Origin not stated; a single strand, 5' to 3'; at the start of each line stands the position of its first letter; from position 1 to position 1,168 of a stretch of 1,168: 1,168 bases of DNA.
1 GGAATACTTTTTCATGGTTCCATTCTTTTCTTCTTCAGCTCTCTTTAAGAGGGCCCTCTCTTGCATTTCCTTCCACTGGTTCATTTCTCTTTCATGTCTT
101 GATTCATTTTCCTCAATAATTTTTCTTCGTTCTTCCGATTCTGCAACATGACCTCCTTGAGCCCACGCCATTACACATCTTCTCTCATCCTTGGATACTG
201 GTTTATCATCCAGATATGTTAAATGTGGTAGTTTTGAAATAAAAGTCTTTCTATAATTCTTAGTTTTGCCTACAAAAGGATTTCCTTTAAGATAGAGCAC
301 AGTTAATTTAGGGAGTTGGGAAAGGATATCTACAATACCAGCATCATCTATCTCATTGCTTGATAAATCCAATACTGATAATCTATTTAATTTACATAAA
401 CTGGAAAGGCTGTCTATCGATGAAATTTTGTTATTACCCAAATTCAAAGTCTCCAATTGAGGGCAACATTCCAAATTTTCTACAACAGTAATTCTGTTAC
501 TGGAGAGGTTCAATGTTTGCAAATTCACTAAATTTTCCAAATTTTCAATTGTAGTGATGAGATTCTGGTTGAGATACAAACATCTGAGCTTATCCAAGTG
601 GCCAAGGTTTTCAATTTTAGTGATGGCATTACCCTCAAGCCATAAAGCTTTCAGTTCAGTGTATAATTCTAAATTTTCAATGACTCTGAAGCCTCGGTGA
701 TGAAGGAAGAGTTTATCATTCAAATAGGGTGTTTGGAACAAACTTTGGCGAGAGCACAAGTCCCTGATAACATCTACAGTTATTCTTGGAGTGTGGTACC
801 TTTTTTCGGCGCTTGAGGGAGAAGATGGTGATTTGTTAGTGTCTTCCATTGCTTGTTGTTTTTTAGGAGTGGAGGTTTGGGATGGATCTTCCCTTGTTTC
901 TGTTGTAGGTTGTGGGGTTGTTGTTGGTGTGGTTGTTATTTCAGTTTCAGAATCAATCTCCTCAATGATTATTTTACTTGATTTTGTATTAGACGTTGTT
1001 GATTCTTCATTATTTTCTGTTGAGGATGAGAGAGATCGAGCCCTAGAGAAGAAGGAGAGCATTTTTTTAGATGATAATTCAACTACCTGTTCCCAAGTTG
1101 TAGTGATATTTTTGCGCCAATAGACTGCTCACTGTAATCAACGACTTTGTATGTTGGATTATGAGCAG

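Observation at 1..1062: The window is a eukaryotic cilia/flagella gene (DNAAF1/ODA7-like dynein-arm assembly factor), not a prokaryotic locus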

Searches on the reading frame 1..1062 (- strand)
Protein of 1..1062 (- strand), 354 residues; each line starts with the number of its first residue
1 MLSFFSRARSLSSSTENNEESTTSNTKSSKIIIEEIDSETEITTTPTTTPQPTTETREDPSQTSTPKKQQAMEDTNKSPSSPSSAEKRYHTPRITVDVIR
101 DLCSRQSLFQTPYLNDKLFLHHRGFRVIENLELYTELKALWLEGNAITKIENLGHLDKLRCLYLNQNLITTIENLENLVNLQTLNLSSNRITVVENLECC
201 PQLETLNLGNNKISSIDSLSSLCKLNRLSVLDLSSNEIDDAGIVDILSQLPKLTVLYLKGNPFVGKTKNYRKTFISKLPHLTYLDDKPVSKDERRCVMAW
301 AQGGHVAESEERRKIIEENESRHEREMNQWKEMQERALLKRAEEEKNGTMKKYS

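Call 6: search_protein_families(library=pfam, proteins=[window:1-1062:-], max_evalue=0.1)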
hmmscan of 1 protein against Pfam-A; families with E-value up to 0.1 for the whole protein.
window:1-1062:- (354 aa): 11 families
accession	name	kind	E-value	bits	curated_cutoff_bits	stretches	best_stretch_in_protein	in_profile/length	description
PF12799.13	LRR_4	-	4.9e-26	90.6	27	3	180-220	2-43/44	Leucine Rich repeats (2 copies)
PF14580.12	LRR_9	-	1e-24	87.5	30.5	3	181-295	44-156/175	Leucine-rich repeat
PF13855.12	LRR_8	-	1.6e-15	57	27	3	201-262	1-60/61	Leucine rich repeat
PF23598.1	LRR_14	-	4.7e-09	35.9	40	1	127-264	109-248/353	Leucine-rich repeat region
PF00560.39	LRR_1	-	3.5e-08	32.5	20.6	0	180-195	1-18/23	Leucine Rich Repeat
PF24048.1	LRR_NXF1-5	-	8.9e-07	29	30.5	1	200-283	53-139/142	NXF1/2/3/5 leucine-rich repeat domain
PF23211.1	LRR_LRWD1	-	2.3e-06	27.9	28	2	217-284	55-117/190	Leucine-rich repeat and WD repeat-containing protein 1, LRR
PF13516.12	LRR_6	-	5.4e-06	26.5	23.4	1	228-246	5-23/24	Leucine Rich repeat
PF24758.1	LRR_At5g56370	-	0.00091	19.4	27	1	187-261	23-96/227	FBD-associated F-box protein At5g56370, LRR repeats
PF25013.1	LRR_Zer-1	-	0.0055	17.3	27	0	175-256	4-91/137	Zer-1-like, Leucine-rich repeats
PF23952.1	LRR_EndoS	-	0.007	17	27.9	1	130-236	20-116/116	Endo-beta-N-acetylglucosaminidase EndoS LRR domain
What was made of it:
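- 280..654 (-): Residues 137-261: six SDS22-type leucine-rich repeats of 22-25 residues, starting at 137, 159, 181, 203, 228 and 253. Pfam gives LRR_4 at 4.9e-26 and LRR_8 at 1.6e-15 (call 6).
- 193..279 (-): Residues 262-290: LRR C-terminal cap (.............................). Pfam LRR_9 matches residues 181-295, at profile positions 44-156 of 175 (call 6).
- On DNAAF1 / LRRC50 / ODA7: Pfam matches LRR_4, LRR_8 and LRR_9 (call 6).
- Checked: Pfam gives LRR_4 at 4.9e-26 and LRR_9 at 1e-24 (call 6).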

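Call 7: search_solved_structures(query=window:1-1062:-, max_evalue=0.001, show_alignments=2)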
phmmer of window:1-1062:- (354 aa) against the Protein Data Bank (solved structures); distinct sequences matched with E-value up to 0.001: 273 (the best 60 are shown).
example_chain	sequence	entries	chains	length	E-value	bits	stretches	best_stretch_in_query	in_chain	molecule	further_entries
6obn_C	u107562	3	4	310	1.5e-41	145.9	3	126-285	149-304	Protein phosphatase 1 regulatory subunit 7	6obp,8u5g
8b5r_S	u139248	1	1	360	6.6e-41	143.8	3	126-285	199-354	Protein phosphatase 1 regulatory subunit 7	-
6hkw_A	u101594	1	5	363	7e-41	143.7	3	126-285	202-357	Protein phosphatase 1 regulatory subunit 7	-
6mky_A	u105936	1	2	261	5.8e-39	137.4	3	126-285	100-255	Protein phosphatase 1 regulatory subunit 7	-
5il7_A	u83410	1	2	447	3.2e-29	105.4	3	134-251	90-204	Rab family protein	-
6hlu_A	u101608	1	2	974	1.4e-27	100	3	133-253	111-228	Rab family protein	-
1o6s_A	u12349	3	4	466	1.8e-26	96.3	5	121-229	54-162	INTERNALIN A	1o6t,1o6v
8r4b_A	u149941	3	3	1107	3.6e-26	95.4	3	131-236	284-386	Rab family protein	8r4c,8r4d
2wqw_A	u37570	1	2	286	3.8e-25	92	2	116-239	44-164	INTERNALIN B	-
8h62_A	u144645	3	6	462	3.8e-25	92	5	121-229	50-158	Internalin A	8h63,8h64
2omz_A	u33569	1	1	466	3.1e-22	82.4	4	134-272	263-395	Internalin-A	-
9fqr_Qv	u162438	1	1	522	7.5e-22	81.2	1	133-336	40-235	Dynein regulatory complex subunit 3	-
4fmz_A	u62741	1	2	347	1.3e-21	80.3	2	125-237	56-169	Internalin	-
8j07_3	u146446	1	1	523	1.5e-21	80.2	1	133-314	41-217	Dynein regulatory complex subunit 3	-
8glv_Em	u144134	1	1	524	4.1e-21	78.8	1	146-343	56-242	Dynein regulatory complex subunit 3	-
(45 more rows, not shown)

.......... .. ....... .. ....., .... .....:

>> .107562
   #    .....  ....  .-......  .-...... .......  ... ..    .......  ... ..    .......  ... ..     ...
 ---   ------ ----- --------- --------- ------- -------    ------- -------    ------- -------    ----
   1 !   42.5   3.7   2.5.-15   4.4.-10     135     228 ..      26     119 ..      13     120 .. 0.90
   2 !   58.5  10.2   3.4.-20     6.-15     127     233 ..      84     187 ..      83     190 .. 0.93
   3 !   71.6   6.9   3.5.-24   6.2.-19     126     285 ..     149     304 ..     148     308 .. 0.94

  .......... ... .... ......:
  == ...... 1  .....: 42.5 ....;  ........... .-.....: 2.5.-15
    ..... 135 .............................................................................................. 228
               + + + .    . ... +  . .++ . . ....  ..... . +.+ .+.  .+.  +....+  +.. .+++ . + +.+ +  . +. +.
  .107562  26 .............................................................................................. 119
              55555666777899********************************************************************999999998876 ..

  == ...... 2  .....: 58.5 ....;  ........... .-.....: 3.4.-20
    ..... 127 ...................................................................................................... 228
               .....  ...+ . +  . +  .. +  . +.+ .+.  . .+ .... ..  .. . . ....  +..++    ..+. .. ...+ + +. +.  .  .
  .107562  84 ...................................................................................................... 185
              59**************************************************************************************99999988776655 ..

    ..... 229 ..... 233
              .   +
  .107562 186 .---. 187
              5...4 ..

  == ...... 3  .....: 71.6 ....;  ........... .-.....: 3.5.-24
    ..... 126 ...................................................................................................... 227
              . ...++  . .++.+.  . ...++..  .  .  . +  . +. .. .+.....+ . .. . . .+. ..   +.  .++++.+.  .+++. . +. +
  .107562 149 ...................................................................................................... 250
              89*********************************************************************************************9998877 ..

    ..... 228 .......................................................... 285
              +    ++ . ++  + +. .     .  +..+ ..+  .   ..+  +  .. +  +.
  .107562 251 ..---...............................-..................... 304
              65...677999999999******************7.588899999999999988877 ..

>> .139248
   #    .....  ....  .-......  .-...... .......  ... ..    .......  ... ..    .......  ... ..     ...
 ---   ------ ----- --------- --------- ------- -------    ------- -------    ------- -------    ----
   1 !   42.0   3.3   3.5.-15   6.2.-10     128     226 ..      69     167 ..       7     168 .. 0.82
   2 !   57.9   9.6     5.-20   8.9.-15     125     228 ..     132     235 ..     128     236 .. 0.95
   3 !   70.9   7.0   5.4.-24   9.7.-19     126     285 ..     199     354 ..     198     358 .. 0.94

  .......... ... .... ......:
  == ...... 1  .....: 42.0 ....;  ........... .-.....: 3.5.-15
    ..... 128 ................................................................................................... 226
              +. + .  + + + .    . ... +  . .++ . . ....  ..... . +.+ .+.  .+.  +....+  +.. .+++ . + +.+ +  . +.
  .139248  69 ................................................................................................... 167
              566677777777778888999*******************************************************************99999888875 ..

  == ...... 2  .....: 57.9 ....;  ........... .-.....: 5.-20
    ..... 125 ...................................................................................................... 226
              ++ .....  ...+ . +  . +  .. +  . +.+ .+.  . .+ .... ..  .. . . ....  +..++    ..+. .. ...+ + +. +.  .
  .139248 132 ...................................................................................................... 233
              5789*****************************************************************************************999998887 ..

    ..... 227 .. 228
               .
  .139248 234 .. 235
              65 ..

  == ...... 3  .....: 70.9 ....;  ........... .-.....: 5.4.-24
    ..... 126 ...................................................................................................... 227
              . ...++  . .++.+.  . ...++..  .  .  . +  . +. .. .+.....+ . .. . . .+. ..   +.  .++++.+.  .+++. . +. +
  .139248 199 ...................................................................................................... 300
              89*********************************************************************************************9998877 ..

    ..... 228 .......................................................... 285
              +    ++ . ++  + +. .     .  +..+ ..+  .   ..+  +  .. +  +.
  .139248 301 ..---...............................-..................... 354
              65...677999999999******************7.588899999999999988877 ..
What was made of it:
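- On DNAAF1 / LRRC50 / ODA7: PPP1R7 scores 146, DRC3 81 and LC1 62 bits (call 7).
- On Bacterial internalin / effector LRR proteins: Internalins score 60-96 bits (call 7).
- The SDS22 chains align in several repeat registers, which shows a longer repeat array (call 7).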

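Call 8: find_homologous_proteins(query=window:1-1062:-)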
Query window:1-1062:- (354 aa): 504 proteins with E <= 0.001 among 4202 candidates; the best 120 are listed.
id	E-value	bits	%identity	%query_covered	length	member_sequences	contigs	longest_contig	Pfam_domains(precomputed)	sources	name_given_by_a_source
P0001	8.0e-127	441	75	73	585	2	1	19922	PF23598.2,PF14580.13,PF12799.14,PF13855.13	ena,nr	nr:unnamed protein product [Naegleria fowleri]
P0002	1.8e-123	430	72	77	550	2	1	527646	PF23598.2,PF24758.2,PF14580.13,PF00560.40,PF12799.14,PF13855.13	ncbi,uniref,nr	ncbi:hypothetical protein C9374_006782 [Naegleria lovaniensis]|uniref:Dynein assembly factor 1, axon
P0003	2.4e-104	367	67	71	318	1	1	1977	PF24048.2,PF23598.2,PF13516.13,PF14580.13,PF00560.40,PF12799.14,PF13855.13,PF23952.2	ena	-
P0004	2.7e-101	357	64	72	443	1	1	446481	PF24048.2,PF23598.2,PF13516.13,PF14580.13,PF00560.40,PF12799.14,PF13855.13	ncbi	ncbi:hypothetical protein ABK040_009745 [Willaertia magna]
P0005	5.0e-84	300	59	67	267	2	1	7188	PF23598.2,PF14580.13,PF12799.14,PF13855.13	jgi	jgi:dynein assembly factor 1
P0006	8.1e-81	290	54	72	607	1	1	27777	PF24048.2,PF13516.13,PF14580.13,PF00560.40,PF12799.14,PF13855.13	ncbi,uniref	ncbi:dynein assembly factor DNAAF1 [Acrasis kona]|uniref:Dynein assembly factor DNAAF1 n=1 Tax=Acras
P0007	1.2e-78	283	55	70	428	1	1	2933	PF23598.2,PF14580.13,PF12799.14,PF13855.13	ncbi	-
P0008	4.0e-72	261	51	68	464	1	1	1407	PF23598.2,PF14580.13,PF12799.14,PF13855.13,PF23211.1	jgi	-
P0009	8.8e-71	257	48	74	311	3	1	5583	PF23598.2,PF14580.13,PF12799.14,PF13855.13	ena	-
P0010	2.1e-70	256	49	72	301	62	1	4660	PF23598.2,PF14580.13,PF12799.14,PF13855.13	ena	-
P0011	1.6e-69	253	50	72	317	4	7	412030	PF23598.2,PF14580.13,PF12799.14,PF13855.13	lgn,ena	-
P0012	6.1e-69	251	51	70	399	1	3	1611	PF24048.2,PF23598.2,PF14580.13,PF00560.40,PF12799.14,PF13855.13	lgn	-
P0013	1.6e-68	249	42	85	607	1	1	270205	PF14580.13,PF12799.14,PF13855.13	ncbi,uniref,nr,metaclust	ncbi:PREDICTED: dynein assembly factor 1, axonemal [Nanorana parkeri]|uniref:dynein assembly factor 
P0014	2.1e-67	246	50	59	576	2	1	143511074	PF14580.13,PF12799.14,PF13855.13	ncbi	ncbi:dynein axonemal assembly factor 1 isoform 2-T2 [Mantella aurantiaca]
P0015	2.5e-67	245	47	70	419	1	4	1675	PF24048.2,PF14580.13,PF12799.14,PF13855.13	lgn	-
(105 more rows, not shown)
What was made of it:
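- On DNAAF1 / LRRC50 / ODA7: Every one of the top 120 hits that carries a functional name is DNAAF1, DAAF1 or ODA7, at 229-441 bits (call 8).
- Checked: This is far beyond chance: the best database E-value is 8e-127 (call 8).
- About 100 named DNAAF1/DAAF1/ODA7 proteins of vertebrates, molluscs, rotifers, chytrids and Andalucia follow at 229-250 bits (call 8).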

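Call 16: find_related_loci(query=window:1-1062:-, collection=genome_contigs, flank=5000)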
Query window:1-1062:- (354 aa) in genome_contigs; peptide patterns used: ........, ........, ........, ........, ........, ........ (x = any residue, [..] = any of these).
135 stretches matched a pattern; 4 encode a relative of the query (tblastn E <= 1e-3); 4 distinct loci.
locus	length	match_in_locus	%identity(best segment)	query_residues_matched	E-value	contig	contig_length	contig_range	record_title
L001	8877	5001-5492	37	113-255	4e-19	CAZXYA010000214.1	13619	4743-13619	MAG TPA_asm: uncultured Saprospiraceae bacterium isolate SRP065251_co1_7 genome assembly, contig: NODE_3652_length_13619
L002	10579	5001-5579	35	128-315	2e-16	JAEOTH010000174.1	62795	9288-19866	MAG: Promethearchaeota archaeon isolate YT1_053 k127_50050976, whole genome shotgun sequence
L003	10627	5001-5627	33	117-331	2e-16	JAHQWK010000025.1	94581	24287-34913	MAG: Promethearchaeia archaeon isolate ABR05 NODE_62_length_94581_cov_10, whole genome shotgun sequence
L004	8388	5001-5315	36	137-258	2e-7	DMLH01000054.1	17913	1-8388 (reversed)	MAG TPA_asm: Clostridiales bacterium isolate UBA9845 contig_372896, whole genome shotgun sequence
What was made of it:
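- On Bacterial internalin / effector LRR proteins: Prokaryotic genome loci are 33-37% identical, mainly over the LRR region (call 16).
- LRR proteins are common in prokaryotes, including Asgard archaea and Saprospiraceae MAGs, which share 33-37% identity (call 16). The prokaryotic loci mainly match the LRR region, at 33-37% identity (call 16).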

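Call 17: find_encoding_contigs(protein=P0002, flank=4000, max_places=3)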
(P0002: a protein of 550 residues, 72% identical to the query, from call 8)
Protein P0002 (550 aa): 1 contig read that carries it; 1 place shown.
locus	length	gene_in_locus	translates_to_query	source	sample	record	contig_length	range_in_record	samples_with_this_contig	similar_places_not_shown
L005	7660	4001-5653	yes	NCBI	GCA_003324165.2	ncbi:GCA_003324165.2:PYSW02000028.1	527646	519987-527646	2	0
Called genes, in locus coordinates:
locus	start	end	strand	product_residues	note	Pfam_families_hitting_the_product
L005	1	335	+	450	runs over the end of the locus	PF00091:Tubulin, PF03953:Tubulin_C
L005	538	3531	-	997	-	PF00172:Zn_clus (weak)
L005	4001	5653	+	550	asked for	PF23598:LRR_14, PF00560:LRR_1 (faint), PF12799:LRR_4, PF24758:LRR_At5g56370 (weak), PF12799:LRR_4, PF13855:LRR_8 (weak), PF14580:LRR_9, PF12799:LRR_4 (weak)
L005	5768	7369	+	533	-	-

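Call 18: find_encoding_contigs(protein=P0001, flank=4000, max_places=3)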
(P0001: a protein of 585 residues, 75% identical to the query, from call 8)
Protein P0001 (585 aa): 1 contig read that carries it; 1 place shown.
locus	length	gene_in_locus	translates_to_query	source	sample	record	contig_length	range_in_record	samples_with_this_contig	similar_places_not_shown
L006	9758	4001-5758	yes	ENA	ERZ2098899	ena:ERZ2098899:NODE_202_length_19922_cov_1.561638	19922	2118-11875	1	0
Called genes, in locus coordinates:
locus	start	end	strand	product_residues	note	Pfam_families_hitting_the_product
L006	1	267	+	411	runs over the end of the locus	PF07914:DUF1679 (weak), PF02958:EcKL, PF01636:APH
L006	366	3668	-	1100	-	PF00172:Zn_clus (weak)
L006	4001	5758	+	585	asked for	PF23598:LRR_14, PF12799:LRR_4 (weak), PF13855:LRR_8 (faint), PF14580:LRR_9, PF12799:LRR_4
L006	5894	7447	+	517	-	-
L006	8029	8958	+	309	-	-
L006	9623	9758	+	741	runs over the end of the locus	PF12678:zf-rbx1 (weak), PF00097:zf-C3HC4 (weak), PF13639:zf-RING_2, PF13923:zf-C3HC4_2 (weak), PF17123:zf-RING_11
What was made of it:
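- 1..1062 (-): 5' part (354 codons, about 60%) of an intronless DNAAF1/ODA7 orthologue. It is cut by the left end of the window. The orthologues in L005 and L006 are single uninterrupted ORFs of 550 and 585 codons (calls 17, 18).
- The Naegleria genes are intronless, like this one (calls 17, 18).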

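Call 27: search_solved_structures(query=A1, max_evalue=0.001)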
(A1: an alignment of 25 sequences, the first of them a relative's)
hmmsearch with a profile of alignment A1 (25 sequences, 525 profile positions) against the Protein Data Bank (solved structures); distinct sequences matched with E-value up to 0.001: 376 (the best 60 are shown).
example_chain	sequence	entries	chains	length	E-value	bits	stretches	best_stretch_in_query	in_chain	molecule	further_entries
6obn_C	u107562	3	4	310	5.1e-51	177.6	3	69-182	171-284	Protein phosphatase 1 regulatory subunit 7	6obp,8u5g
8b5r_S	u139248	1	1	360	9.5e-49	170.1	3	69-182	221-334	Protein phosphatase 1 regulatory subunit 7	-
6hkw_A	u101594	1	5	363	2.6e-48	168.7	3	69-182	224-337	Protein phosphatase 1 regulatory subunit 7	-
5il7_A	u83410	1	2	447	3.1e-48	168.4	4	79-196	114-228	Rab family protein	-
6mky_A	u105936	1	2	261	1.7e-47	166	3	69-182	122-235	Protein phosphatase 1 regulatory subunit 7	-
6hlu_A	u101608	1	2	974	1.3e-46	163.1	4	80-184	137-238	Rab family protein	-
8r4b_A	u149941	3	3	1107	1.7e-44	156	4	80-184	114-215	Rab family protein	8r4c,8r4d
1d0b_A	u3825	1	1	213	2e-35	126.1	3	76-171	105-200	INTERNALIN B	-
1oto_A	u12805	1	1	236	4.3e-35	125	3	78-171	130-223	Internalin B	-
1otn_A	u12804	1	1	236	5.5e-35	124.7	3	78-171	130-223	Internalin B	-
1otm_A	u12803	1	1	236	2e-34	122.9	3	78-171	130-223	internalin B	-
2wqw_A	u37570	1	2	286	2.1e-34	122.8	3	76-176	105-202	INTERNALIN B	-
2omu_A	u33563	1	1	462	8.9e-34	120.7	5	88-196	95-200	Internalin-A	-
4aw4_A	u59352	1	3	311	2.4e-33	119.2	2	78-171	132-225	INTERNALIN B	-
2wqx_A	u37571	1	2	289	5.7e-33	118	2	76-171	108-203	INTERNALIN B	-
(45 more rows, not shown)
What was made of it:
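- On DRC3 / LRRC48: DRC3 scores 71-81 bits (call 7) and 82-89 bits against the DNAAF1 profile (call 27).
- The DNAAF1 profile run against the PDB gives PPP1R7 178 bits over three overlapping LRR stretches, and DRC3 89 bits (call 27).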

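Call 41: find_related_loci(query=window:1-1062:-, collection=metagenome_contigs, flank=3000)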
Query window:1-1062:- (354 aa) in metagenome_contigs; peptide patterns used: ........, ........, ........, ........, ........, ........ (x = any residue, [..] = any of these).
314 stretches matched a pattern; 13 encode a relative of the query (tblastn E <= 1e-3); 13 distinct loci.
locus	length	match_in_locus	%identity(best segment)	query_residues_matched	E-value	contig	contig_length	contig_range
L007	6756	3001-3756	52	94-344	1e-85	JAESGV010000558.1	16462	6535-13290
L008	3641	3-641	52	134-345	4e-71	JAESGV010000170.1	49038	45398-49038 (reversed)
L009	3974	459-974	39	117-294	9e-24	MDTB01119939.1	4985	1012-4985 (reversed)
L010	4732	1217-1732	39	117-294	1e-23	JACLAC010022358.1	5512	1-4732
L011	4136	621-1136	39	117-294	1e-23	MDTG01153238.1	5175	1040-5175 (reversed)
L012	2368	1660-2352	35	99-284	8e-18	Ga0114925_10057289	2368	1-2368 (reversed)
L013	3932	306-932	33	117-331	2e-16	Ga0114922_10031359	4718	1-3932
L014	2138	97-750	55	119-300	2e-28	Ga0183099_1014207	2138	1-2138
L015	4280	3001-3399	37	99-238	2e-11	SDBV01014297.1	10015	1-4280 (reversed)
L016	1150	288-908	32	117-315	7e-11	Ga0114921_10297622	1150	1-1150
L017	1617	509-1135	40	117-238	5e-8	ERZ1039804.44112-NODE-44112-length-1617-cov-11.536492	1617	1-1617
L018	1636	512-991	28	117-261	2e-7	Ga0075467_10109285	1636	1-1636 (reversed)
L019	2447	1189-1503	36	137-258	2e-7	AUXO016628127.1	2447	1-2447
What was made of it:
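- Tried and rejected: In metagenomes the best relatives were 52-55% identical (call 41).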

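Call 42: predict_structure(alignment_id=A2)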
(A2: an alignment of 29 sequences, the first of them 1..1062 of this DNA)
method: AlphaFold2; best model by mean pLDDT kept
length: 354 residues; sequences in the alignment: 29
mean_pLDDT: 82.3   pTM: 0.70
mean pLDDT of the five models: 82.3, 81.1, 80.7, 80.1, 79.9
residues with pLDDT >= 90: 252; 70-90: 7; 50-70: 18; < 50: 77
segments of 3 or more residues with pLDDT < 50: 1-51, 53-71, 73-76
pLDDT, mean of each block of 10 residues (from residue 1): 38 37 40 42 39 42 41 47 58 94 94 95 96 96 97 97 98 97 98 96 98 96 97 98 97 98 97 98 98 98 98 98 98 97 83 54
secondary structure, 60 per line:
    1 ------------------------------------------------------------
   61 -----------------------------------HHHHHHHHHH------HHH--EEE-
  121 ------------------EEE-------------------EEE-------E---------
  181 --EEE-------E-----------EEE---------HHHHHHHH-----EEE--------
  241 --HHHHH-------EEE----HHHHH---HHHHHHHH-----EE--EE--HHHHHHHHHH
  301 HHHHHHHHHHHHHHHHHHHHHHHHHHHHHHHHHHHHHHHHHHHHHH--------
elements in order: H96-105 E117-119 E139-141 E161-163 E183-185 E205-207 H217-224 E230-232 H243-247 E255-257 H262-266 H270-277 H291-346
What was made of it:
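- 799..1059 (-): Residues 2-88: a Ser/Thr/Pro/Glu-rich low-complexity N-terminal extension, predicted disordered and not conserved. pLDDT is below 50 for most of residues 1-76 (call 42).
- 655..798 (-): Residues 89-136: DNAAF1-specific N-terminal block (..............................) with a capping helix and the first beta-strand of the solenoid. The model has helix 96-105 and strand 117-119 at pLDDT above 94 (call 42).
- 280..654 (-): The model has a strand in each repeat (139, 161, 183, 205, 230, 255) at pLDDT 96-98 (call 42).
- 193..279 (-): The model has helices 262-266 and 270-277 (call 42).
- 1..192 (-): Residues 291-354: post-cap charged helix (likely coiled coil). It opens with the family motif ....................; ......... 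is nt 151-177. The model has one helix, 291-346, at pLDDT around 98 (call 42).
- On DNAAF1 / LRRC50 / ODA7: The AlphaFold2 solenoid and cap have pLDDT above 94 (call 42). The model has helix 291-346 (call 42).
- Checked: A low-complexity N-terminal tail, residues 1-88, predicted disordered (pLDDT below 50 for most of residues 1-76, call 42). A charged helical tail, modelled as helix 291-346 (call 42).
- The model has seven parallel strands, a cap and helix 291-346 (call 42). The AlphaFold model is very confident (call 42).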
